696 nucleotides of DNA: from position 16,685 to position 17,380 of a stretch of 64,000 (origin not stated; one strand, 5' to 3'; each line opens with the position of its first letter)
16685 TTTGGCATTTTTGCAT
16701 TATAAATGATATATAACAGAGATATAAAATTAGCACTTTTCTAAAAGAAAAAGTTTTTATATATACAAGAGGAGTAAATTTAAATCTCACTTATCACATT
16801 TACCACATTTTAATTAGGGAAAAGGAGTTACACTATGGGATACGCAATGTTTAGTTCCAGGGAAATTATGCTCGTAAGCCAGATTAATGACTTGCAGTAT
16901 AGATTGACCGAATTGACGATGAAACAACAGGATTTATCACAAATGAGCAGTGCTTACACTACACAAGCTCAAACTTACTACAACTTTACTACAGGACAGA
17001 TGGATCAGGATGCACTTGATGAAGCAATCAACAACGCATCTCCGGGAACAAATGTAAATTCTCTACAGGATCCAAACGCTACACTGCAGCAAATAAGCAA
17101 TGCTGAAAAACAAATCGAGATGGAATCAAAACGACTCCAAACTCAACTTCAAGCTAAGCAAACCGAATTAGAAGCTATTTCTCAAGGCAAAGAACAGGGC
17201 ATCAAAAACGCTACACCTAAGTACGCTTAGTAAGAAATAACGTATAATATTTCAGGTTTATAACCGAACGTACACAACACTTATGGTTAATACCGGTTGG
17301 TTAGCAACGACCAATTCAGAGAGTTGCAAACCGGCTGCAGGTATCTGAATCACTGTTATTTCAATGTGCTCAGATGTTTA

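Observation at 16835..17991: Tandem paralogs of an unrecognised, probably abundant 131-aa helical-hairpin protein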

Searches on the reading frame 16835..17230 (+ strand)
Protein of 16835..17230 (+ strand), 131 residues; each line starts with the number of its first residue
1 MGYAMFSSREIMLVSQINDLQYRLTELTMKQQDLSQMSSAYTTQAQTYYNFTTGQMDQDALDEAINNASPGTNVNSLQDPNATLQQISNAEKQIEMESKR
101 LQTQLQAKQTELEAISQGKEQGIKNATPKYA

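Call 3: search_protein_families(library=pfam, proteins=[window:16835-17230:+], max_evalue=10)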
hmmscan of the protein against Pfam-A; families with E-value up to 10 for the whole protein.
window:16835-17230:+ (131 aa): 11 families
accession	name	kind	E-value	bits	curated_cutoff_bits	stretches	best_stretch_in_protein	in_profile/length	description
PF21734.3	10_blade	-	0.00043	20.2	27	1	16-100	128-212/345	10-bladed beta propeller domain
PF08286.16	Spc24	-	0.0069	17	25.3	2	83-121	5-43/109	Spc24 subunit of Ndc80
PF16360.10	GTP-bdg_M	-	0.014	16.4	29.5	1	89-121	42-74/79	GTP-binding GTPase Middle Region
PF18595.6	Nuf2_DHR10-like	-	0.041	14.4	28.4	1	76-121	58-103/117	Nuf2, DHR10-like domain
PF06320.18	GCN5L1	-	0.18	12.5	23.9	1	63-108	22-66/114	GCN5-like protein 1 (GCN5L1)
PF01920.25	Prefoldin_2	-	0.34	11.4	27.6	1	78-115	58-95/106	Prefoldin subunit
PF21037.2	CCDC138_cc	-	0.45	11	27.1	1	12-33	33-54/59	Coiled-coil-domain-containing protein 138, coiled-coil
PF19579.4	FtsL_2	-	1.4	9.3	24.6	1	81-126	42-87/100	Bacteriodetes cell division protein (FtsL-like)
PF07554.19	FIVAR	-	2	9.6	29.2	1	46-96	19-65/71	FIVAR domain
PF03938.19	OmpH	-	3.6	8.2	32.4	1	84-120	14-50/141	Outer membrane protein (OmpH-like)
PF06156.18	YabA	-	5.6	8.1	30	1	72-125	19-72/103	Initiation control protein YabA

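Call 4: search_protein_families(library=ncbifam, proteins=[window:16835-17230:+], max_evalue=10)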
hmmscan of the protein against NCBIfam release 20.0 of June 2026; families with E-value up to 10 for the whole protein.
window:16835-17230:+ (131 aa): 8 families
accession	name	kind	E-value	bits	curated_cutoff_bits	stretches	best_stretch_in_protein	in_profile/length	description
TIGR01784.1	T_den_put_tspse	subfamily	0.0059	16.4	52.1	1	5-126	127-241/273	Rpn family recombination-promoting nuclease/putative transposase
NF003034.1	PRK03918.1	equivalog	0.014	13.3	700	1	14-119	330-435/878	DNA double-strand break repair ATPase Rad50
TIGR02302.1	aProt_lowcomp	hypoth_equivalog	0.015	13.6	394.3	1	17-127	621-729/851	TIGR02302 family protein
TIGR02231.1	TIGR02231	subfamily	0.025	13.3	112.6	1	15-126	71-181/524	mucoidy inhibitor MuiA family protein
NF049932.1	TranspRegBtr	equivalog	0.065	11.7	900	1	5-89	103-188/531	bacillibactin transport transcriptional regulator Btr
TIGR02473.1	flagell_FliJ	equivalog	0.13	12.6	50.45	1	20-120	8-106/141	flagellar export protein FliJ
TIGR04211.1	SH3_and_anchor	equivalog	0.81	9.3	65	0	31-120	72-156/198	TIGR04211 family SH3 domain-containing protein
NF038305.1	HpsJ_fam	subfamily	5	7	60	1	30-125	109-202/234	HpsJ family protein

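Call 6: find_homologous_proteins(query=window:16835-17230:+)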
Query window:16835-17230:+ (131 aa): 20 proteins with E <= 0.001 among 27 candidates.
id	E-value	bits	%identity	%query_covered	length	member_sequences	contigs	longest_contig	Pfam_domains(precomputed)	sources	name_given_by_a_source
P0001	4.4e-74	263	99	100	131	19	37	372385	-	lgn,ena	-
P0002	9.4e-73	259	98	100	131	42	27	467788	-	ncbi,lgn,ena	-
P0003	2.2e-69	248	95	100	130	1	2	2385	-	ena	-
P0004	3.7e-68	244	91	100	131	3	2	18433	-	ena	-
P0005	5.1e-65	234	88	100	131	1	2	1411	-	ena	-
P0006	4.7e-63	228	85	100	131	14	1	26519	-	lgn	-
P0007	5.3e-63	228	85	100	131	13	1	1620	-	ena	-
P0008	3.3e-61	222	83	100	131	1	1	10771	-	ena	-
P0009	9.2e-61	220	82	100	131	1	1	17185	-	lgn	-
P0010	1.8e-60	219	82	100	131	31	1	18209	-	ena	-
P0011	2.8e-60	219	82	100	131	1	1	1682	-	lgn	-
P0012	1.5e-59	217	82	100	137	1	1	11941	-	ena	-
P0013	1.4e-57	210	82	97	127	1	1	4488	-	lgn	-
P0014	2.3e-57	209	79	100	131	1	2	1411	-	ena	-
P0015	2.6e-56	206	99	78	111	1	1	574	-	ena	-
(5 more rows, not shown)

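Call 8: search_solved_structures(query=window:16835-17230:+, max_evalue=10)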
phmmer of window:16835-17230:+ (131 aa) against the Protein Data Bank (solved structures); distinct sequences matched with E-value up to 10: 2.
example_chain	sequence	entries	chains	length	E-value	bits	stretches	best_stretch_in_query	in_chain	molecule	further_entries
9cca_G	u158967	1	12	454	1.3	12.5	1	45-105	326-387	Circumsporozoite protein,Pyridoxal 5'-phosphate synthase subunit PDX2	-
3ele_A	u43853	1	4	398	1.8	12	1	55-96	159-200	Amino Transferase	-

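Call 22: search_protein_representatives(alignment_id=A1)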
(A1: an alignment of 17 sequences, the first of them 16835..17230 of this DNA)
Query: 17 sequences, 131 profile positions. Proteins with E-value up to 0.001 (for the whole library): 246; up to 1e-10: 75; up to 1e-30: 4. The best 150 are listed.
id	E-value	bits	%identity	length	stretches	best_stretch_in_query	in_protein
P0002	1.7e-65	235.4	-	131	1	1-131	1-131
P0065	5.1e-50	185.4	-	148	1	1-131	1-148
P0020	5.5e-47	175.6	-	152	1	1-131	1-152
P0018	3.9e-36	140.5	-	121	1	1-89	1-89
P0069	2.7e-25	105.4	-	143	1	1-130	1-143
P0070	2.0e-24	102.6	-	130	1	1-131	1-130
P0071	1.2e-20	90.4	-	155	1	1-131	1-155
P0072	2.0e-20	89.6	-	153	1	1-131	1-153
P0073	3.6e-20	88.8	-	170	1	1-130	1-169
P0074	5.0e-19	85.1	-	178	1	1-131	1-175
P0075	5.4e-19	85.0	-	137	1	1-131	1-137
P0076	6.7e-19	84.7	-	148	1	1-131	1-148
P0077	6.0e-18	81.6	-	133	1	1-130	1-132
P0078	7.3e-18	81.3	-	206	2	75-131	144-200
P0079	8.1e-18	81.2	-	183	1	1-131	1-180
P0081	4.0e-17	78.9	-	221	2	57-131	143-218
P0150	9.9e-10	55.0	-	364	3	81-130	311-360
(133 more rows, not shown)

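Call 24: predict_structure(alignment_id=A1)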
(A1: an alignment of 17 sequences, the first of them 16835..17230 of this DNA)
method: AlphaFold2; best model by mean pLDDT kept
length: 131 residues; sequences in the alignment: 17
mean_pLDDT: 86.1   pTM: 0.62
mean pLDDT of the five models: 86.1, 83.5, 81.3, 79.3, 61.7
residues with pLDDT >= 90: 70; 70-90: 49; 50-70: 11; < 50: 1
segments of 3 or more residues with pLDDT < 50: none
pLDDT, mean of each block of 10 residues (from residue 1): 69 91 93 91 91 91 89 84 90 92 92 83 68 49
secondary structure, 60 per line:
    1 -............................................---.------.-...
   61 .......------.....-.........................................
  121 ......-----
elements in order: H2-45 H58-67 H74-78 H80-126

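Call 27: search_protein_families(library=pfam, alignment_id=A2, max_evalue=0.01)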
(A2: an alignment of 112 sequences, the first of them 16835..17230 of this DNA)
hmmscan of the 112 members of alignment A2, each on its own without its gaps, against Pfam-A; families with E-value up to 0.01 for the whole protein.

A. member 1, window:16835-17230:+ (131 aa): 2 families
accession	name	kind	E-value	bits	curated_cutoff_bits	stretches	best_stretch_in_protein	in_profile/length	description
PF21734.3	10_blade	-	0.00043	20.2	27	1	16-100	128-212/345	10-bladed beta propeller domain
PF08286.16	Spc24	-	0.0069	17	25.3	0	83-121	5-43/109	Spc24 subunit of Ndc80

B. families by the number of members that match (of 112 scanned): 57 families (the first 25 are shown)
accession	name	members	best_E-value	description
PF02090.21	SPAM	6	0.00012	Salmonella surface presentation of antigen gene type M protein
PF01920.25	Prefoldin_2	4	0.00013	Prefoldin subunit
PF08286.16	Spc24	4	0.0015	Spc24 subunit of Ndc80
PF16360.10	GTP-bdg_M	4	0.0028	GTP-binding GTPase Middle Region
PF13488.11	Gly-zipper_Omp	3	2.5e-07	Glycine zipper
PF11559.13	ADIP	3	0.00058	Afadin- and alpha -actinin-Binding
PF06320.18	GCN5L1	3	0.00087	GCN5-like protein 1 (GCN5L1)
PF20667.3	Sec10_N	3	0.0037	Exocyst complex component Sec10, N-terminal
PF07889.17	DUF1664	3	0.0051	Protein of unknown function (DUF1664)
PF20721.2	C19orf12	2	2.1e-07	C19orf12-like protein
PF21734.3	10_blade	2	0.00043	10-bladed beta propeller domain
PF05818.17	TraT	2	0.0007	Enterobacterial TraT complement resistance protein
PF04011.17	LemA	2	0.00081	LemA family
PF00261.25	Tropomyosin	2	0.0014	Tropomyosin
PF03233.18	Cauli_AT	2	0.0022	Aphid transmission protein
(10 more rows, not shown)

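Call 30: fold_search(model_id=the predicted structure, library=pdb)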
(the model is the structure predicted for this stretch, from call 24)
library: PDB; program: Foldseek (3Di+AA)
matches with E <= 10: 456; with E <= 0.001: 0
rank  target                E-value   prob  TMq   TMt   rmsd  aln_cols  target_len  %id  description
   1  5y06                  1.7e-01  0.99  0.60  0.35   8.1       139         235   16  Structural characterization of msmeg_4306 from Mycobacterium smegmatis (released 2018-05-02)
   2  5y05                  2.1e-01  0.99  0.61  0.36   7.7       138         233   16  Structural characterization of msmeg_4306 from Mycobacterium smegmatis (released 2018-05-02)
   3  8i7o_B8               3.1e-01  0.38  0.35  0.27  12.4       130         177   15  In situ structure of axonemal doublet microtubules in mouse sperm with 16-nm repeat (released 2023-10-11)
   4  8i7o_D4               3.9e-01  0.97  0.61  0.61  10.1       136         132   20  In situ structure of axonemal doublet microtubules in mouse sperm with 16-nm repeat (released 2023-10-11)
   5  8i7r_D5               4.7e-01  0.96  0.62  0.62  10.0       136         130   20  In situ structure of axonemal doublet microtubules in mouse sperm with 48-nm repeat (released 2023-10-11)
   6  1fxk_B                4.7e-01  0.96  0.55  0.65   4.9       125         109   18  CRYSTAL STRUCTURE OF ARCHAEAL PREFOLDIN (GIMC). (released 2000-12-06)
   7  7o3x_B                5.0e-01  0.96  0.68  0.43   5.1       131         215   14  Structural basis for VIPP1 oligomerization and maintenance of thylakoid membrane integrity (released 2021-06-30)
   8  4mh6                  5.0e-01  0.95  0.64  0.53   6.4       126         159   13  2.8 Angstrom Crystal Structure of Type III Secretion Protein YscO from Vibrio parahaemolyticus (released 2013-09-11)
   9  1fxk_A                5.7e-01  0.94  0.54  0.65   4.8       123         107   17  CRYSTAL STRUCTURE OF ARCHAEAL PREFOLDIN (GIMC). (released 2000-12-06)
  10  8iyj_B5               6.4e-01  0.35  0.34  0.27   7.7       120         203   18  Cryo-EM structure of the 48-nm repeat doublet microtubule from mouse sperm (released 2023-07-05)
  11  2rd0_B                6.8e-01  0.96  0.67  0.63   4.4       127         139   12  Structure of a human p110alpha/p85alpha complex (released 2007-12-25)
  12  7nna                  7.2e-01  0.80  0.56  0.41   7.0       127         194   15  Toxin Import Through the Antibiotic Efflux Channel TolC (released 2021-07-07)
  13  6z6o_C                7.2e-01  0.21  0.33  0.08  18.3       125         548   18  HDAC-TC (released 2021-02-17)
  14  6pyu_B                7.7e-01  0.96  0.68  0.56   6.3       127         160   11  Human PI3Kdelta in complex with Compound 4-2 ((3S)-1'-(cyclopropanecarbonyl)-5-(quinoxalin-6-yl)spiro[indole-3,2'-pyrr (released 2019-08-28)
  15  4cgk_B                7.7e-01  0.41  0.40  0.19   8.1       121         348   12  Crystal structure of the essential protein PcsB from Streptococcus pneumoniae (released 2014-05-21)
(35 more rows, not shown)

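Call 31: find_related_loci(query=A3, collection=genome_contigs, flank=8000)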
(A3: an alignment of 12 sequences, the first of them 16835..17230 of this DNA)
Query A3 (131 aa) in genome_contigs; peptide patterns used: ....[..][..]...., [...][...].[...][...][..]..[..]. (x = any residue, [..] = any of these).
278 stretches matched a pattern; 113 encode a relative of the query (tblastn E <= 1e-3); the best 80 are kept; 80 distinct loci.
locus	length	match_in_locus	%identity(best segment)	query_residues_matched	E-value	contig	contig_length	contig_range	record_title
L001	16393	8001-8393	98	1-131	2e-82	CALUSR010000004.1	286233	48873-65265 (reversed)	MAG: Candidatus Gastranaerophilales bacterium isolate BRZ_CV__bin38 genome assembly, contig: BRZ_CV__NODE_20_length_2862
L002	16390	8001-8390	36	1-131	7e-19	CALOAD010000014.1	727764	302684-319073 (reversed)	MAG: Candidatus Gastranaerophilales bacterium isolate LOGT_bin.0241 genome assembly, contig: contig_21841, whole genome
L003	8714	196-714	32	1-130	2e-15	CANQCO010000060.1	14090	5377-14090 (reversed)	MAG: Candidatus Gastranaerophilales bacterium isolate Lapin-005__bin11 genome assembly, contig: Lapin-005__NODE_5891_len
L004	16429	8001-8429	35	1-130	3e-15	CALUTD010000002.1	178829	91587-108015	MAG: Candidatus Gastranaerophilales bacterium isolate BRZ_CE__bin75 genome assembly, contig: BRZ_CE__NODE_127_length_178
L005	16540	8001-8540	29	1-131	5e-15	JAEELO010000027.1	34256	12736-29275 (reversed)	MAG: Candidatus Gastranaerophilales bacterium isolate Tb.RUG.218 k141_1701182_flag=1_multi=35.0011_len=34256, whole geno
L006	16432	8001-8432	33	1-131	8e-15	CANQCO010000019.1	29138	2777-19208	MAG: Candidatus Gastranaerophilales bacterium isolate Lapin-005__bin11 genome assembly, contig: Lapin-005__NODE_2036_len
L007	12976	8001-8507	29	1-131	2e-14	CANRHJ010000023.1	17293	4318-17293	MAG: Candidatus Gastranaerophilales bacterium isolate Lapin-020__bin67 genome assembly, contig: Lapin-020__NODE_4397_len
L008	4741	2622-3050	34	1-130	3e-14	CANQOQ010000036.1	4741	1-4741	MAG: Candidatus Gastranaerophilales bacterium isolate Lapin-032__bin70 genome assembly, contig: Lapin-032__NODE_22227_le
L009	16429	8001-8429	34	1-130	3e-14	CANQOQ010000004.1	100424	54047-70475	MAG: Candidatus Gastranaerophilales bacterium isolate Lapin-032__bin70 genome assembly, contig: Lapin-032__NODE_341_leng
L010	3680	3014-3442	34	1-130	3e-14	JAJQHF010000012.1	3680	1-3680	MAG: Candidatus Gastranaerophilales bacterium isolate U.4_7 NODE_3484_length_3680_cov_6.094897, whole genome shotgun seq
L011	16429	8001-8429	33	1-130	5e-14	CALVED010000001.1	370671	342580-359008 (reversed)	MAG: Candidatus Gastranaerophilales bacterium isolate BRZ_AN__bin63 genome assembly, contig: BRZ_AN__NODE_5_length_37067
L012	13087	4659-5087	32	1-130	5e-14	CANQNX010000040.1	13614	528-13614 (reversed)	MAG: Candidatus Gastranaerophilales bacterium isolate Lapin-033__bin43 genome assembly, contig: Lapin-033__NODE_3879_len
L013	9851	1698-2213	28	1-131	7e-14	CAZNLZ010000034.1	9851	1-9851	MAG TPA_asm: uncultured Muribaculaceae bacterium isolate SRP315200_co2_216 genome assembly, contig: NODE_10002_length_98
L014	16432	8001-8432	32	1-131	7e-14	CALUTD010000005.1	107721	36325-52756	MAG: Candidatus Gastranaerophilales bacterium isolate BRZ_CE__bin75 genome assembly, contig: BRZ_CE__NODE_350_length_107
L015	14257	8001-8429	33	1-130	1e-13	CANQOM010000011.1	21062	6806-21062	MAG: Candidatus Gastranaerophilales bacterium isolate Lapin-033__bin35 genome assembly, contig: Lapin-033__NODE_2075_len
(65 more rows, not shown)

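Call 38: search_solved_structures(query=A2, max_evalue=10)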
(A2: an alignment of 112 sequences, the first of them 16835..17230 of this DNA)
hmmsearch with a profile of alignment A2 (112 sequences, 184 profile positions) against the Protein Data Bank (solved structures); distinct sequences matched with E-value up to 10: 27.
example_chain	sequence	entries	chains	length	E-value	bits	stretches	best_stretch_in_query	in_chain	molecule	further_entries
6so5_C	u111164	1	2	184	0.029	17.6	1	101-164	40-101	Tail-anchored protein insertion receptor WRB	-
8cr2_C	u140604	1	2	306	0.037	17.3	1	97-164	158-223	Guided entry of tail-anchored proteins factor CAMLG,Guided entry of tail-anchored proteins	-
8cr1_C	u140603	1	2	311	0.038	17.2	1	97-164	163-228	Guided entry of tail-anchored proteins factor CAMLG,Guided entry of tail-anchored proteins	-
2xny_M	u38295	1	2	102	0.043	17.1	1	131-161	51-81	M PROTEIN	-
9som_A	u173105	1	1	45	0.13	15.5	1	127-166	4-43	Designed coiled coil with two distinct Terbium sites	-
8cqz_B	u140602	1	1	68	0.3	14.3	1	104-161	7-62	Guided entry of tail-anchored proteins factor 1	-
6xy0_A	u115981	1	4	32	0.39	13.9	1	142-165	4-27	3-EK-4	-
3vyi_A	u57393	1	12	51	0.41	13.9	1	129-169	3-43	Voltage-gated hydrogen channel 1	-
2jgo_A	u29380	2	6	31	0.54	13.5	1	141-165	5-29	COIL SER L9C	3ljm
9jqr_D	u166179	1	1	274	0.59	13.4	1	106-161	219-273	Vdelta2 T cell receptor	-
2ncj_A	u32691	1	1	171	0.64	13.3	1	43-163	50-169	Uncharacterized protein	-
1cos_A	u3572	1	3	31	0.78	13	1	141-165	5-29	COILED SERINE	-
6egn_A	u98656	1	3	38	0.82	12.9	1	134-164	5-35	Hg(II)(GRAND CoilSerL16CL19(DLE))3-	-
6egl_A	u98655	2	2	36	1.1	12.5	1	134-164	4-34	Apo-(GRAND CoilSerL12(DLE)L16C)3 | Apo-(GRAND CoilSerL16CL19(DLE))3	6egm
2oto_A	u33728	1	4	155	1.2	12.4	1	132-161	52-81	M protein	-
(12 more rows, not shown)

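Call 39: search_protein_families(library=phrogs, proteins=[window:16835-17230:+, P0074, P0081, P0150, P0072], max_evalue=1)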
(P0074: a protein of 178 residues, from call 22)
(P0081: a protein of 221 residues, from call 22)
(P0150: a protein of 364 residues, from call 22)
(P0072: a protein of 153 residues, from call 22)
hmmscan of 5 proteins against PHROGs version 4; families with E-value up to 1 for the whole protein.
window:16835-17230:+ (131 aa): 4 families
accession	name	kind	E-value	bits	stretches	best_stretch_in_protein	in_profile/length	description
phrog_18769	-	unknown function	0.023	16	1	100-120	14-34/75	-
phrog_25855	-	unknown function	0.11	13.5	1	21-124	21-118/136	-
phrog_1536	-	unknown function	0.13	13.4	1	48-116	52-121/147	-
phrog_33168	-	unknown function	0.15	13.1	1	34-67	20-52/101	-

P0074 (178 aa): 2 families
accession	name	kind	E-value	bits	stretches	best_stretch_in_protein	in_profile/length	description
phrog_29950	-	unknown function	0.3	11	1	63-168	25-130/417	-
phrog_6492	-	unknown function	0.42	12.2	1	133-170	32-69/85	-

P0081 (221 aa): 38 families (the best 25 are shown)
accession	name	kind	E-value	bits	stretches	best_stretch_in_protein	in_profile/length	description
phrog_11489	-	unknown function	7e-11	41.9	1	98-182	723-803/1717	-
phrog_10341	-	lysis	1.4e-09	38.3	1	90-196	132-237/577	endolysin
phrog_16692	-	unknown function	1.9e-09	37.5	1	82-182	701-809/1107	-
phrog_34863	-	unknown function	6.6e-09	35.4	1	81-186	378-485/966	-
phrog_15869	-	unknown function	3.7e-07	31.3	1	98-158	47-108/137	-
phrog_18476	-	unknown function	2.8e-06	28.2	1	95-157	64-125/209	-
phrog_23574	-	tail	3.6e-06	25.5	1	96-139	816-859/1441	tail length tape measure protein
phrog_24596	-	unknown function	5.3e-06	25.9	1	99-138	717-756/1052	-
phrog_14537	-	unknown function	6.1e-06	26.9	1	94-161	28-91/295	-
phrog_1863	-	unknown function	9.4e-05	23.3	1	116-206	7-95/97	-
phrog_77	-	DNA, RNA and nucleotide metabolism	0.00019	21.1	1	141-206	707-779/967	SbcC-like subunit of palindrome specific endonuclease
phrog_20938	-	unknown function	0.00032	19.9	1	91-139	796-844/1028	-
phrog_13877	-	unknown function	0.00044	21.2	1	92-154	50-112/150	-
phrog_36512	-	unknown function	0.00046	19.7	1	97-138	156-197/759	-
phrog_22557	-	unknown function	0.0015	19.6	1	98-155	74-130/136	-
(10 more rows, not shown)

P0150 (364 aa): 1 family
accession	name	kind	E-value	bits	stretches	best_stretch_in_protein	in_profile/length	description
phrog_19139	-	unknown function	0.78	11.1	1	73-139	75-143/151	-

P0072 (153 aa): 4 families
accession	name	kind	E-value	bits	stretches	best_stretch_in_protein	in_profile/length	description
phrog_9070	-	unknown function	0.22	13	1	88-140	17-68/87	-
phrog_5328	-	unknown function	0.27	12.7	1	102-144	21-63/101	-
phrog_211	-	connector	0.34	10.1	1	13-137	831-958/976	head-tail adaptor Ad2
phrog_18386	-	unknown function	0.55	11.3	1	77-142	55-118/128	-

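Call 54: find_homologous_proteins(query=A2, max_evalue=0.00001)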
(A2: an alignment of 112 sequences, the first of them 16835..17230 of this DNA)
Query A2 (112 sequences) (131 aa, profile of the alignment): 58 proteins with E <= 0.00001 among 8000 candidates.
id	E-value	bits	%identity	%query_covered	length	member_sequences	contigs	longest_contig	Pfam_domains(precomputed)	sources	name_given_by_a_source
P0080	5.8e-45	172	27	99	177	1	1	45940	-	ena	-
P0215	9.9e-43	164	53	31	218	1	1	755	-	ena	-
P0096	3.0e-42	163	48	31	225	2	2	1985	PF13488.12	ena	-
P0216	6.8e-42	162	30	100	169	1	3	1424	-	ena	-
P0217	1.1e-41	161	47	36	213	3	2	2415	PF20721.3,PF13488.12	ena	-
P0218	3.6e-41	159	49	36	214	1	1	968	-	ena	-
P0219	4.9e-41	159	48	31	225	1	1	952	-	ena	-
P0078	7.4e-41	158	49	36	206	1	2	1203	-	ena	-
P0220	2.3e-40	157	42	42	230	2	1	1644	-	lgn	-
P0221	8.1e-40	155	29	100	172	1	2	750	-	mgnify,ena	mgnify:CR=1 FL=1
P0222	5.5e-39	152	37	31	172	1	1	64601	-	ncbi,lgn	-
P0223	7.7e-39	152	24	99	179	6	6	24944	-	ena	-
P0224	6.3e-38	149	27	100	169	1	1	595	-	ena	-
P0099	1.0e-37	148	32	57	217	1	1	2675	-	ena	-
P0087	1.9e-37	147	49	31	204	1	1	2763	-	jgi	-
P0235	6.0e-28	116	29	97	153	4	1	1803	-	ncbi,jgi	jgi:hypothetical protein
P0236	8.6e-28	116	28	96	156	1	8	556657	-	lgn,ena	-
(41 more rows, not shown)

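Call 55: find_encoding_contigs(protein=P0236, flank=10000, max_places=3)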
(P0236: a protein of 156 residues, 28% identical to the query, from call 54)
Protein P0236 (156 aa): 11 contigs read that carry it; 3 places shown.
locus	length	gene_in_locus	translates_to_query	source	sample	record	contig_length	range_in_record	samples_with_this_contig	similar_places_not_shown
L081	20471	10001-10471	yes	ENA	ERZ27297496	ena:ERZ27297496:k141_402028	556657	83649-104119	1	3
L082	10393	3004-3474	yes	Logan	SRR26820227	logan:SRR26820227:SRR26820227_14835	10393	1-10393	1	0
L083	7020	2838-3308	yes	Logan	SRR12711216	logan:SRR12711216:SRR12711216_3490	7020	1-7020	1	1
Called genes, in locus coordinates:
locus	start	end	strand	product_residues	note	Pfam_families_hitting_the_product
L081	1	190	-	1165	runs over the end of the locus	PF02463:SMC_N, PF13175:AAA_15, PF13304:AAA_21 (faint), PF13476:AAA_23, PF24161:CCDC39 (faint), PF06470:SMC_hinge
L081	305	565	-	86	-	-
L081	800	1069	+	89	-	PF00312:Ribosomal_S15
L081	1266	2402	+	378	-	PF00072:Response_reg, PF00512:HisKA, PF02518:HATPase_c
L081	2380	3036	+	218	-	PF00072:Response_reg, PF00196:GerE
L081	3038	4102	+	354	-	-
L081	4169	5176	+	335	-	PF01210:NAD_Gly3P_dh_N, PF07479:NAD_Gly3P_dh_C, PF20618:GPD_NAD_C_bact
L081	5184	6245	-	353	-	PF01734:Patatin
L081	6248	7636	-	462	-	PF00342:PGI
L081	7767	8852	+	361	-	PF03702:AnmK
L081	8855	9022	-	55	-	-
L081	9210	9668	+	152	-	PF00515:TPR_1 (weak)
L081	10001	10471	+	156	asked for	-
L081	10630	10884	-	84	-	-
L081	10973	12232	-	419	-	PF00155:Aminotran_1_2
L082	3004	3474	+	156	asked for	-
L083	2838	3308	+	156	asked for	-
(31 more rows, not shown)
